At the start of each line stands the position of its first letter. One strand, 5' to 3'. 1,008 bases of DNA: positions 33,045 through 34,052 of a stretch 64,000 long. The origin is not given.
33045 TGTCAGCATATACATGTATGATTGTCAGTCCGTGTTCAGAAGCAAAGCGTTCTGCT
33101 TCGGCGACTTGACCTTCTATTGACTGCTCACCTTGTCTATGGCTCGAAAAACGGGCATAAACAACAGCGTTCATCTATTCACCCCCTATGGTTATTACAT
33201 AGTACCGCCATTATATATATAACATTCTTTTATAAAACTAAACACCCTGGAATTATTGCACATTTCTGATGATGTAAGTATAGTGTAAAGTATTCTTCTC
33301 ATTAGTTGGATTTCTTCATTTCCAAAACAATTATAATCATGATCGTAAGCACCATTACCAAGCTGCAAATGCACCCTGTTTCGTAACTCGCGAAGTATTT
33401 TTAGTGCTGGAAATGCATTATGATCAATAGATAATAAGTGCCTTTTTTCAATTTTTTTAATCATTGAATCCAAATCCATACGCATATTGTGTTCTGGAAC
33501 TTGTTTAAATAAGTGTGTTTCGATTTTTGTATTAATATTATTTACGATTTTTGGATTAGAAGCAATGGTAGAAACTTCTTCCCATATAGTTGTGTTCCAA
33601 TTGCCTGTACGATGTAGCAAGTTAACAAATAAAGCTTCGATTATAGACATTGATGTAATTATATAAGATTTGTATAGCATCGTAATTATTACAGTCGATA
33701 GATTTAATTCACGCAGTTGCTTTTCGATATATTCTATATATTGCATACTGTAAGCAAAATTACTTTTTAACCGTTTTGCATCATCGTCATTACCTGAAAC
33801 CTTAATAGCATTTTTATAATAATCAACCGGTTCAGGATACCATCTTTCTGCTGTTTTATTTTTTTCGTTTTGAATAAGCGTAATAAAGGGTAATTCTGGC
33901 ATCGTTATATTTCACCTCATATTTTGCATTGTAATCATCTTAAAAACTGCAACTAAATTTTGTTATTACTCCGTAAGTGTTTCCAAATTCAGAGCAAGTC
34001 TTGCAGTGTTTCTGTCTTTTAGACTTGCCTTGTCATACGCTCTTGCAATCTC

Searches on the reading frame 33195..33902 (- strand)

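Call 9: search_protein_families(library=pfam, proteins=[window:33195-33902:-], max_evalue=0.01)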
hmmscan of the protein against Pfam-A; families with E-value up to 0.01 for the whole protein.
window:33195-33902:- (235 aa): 1 family
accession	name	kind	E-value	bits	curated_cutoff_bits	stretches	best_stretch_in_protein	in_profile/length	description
PF02185.22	HR1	-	0.0069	16.8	33.1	0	30-69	20-62/67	Hr1 repeat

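Call 76: search_protein_families(library=phrogs, proteins=[window:33195-33902:-], max_evalue=0.001)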
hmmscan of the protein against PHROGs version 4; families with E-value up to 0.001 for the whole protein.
window:33195-33902:- (235 aa): 0 families
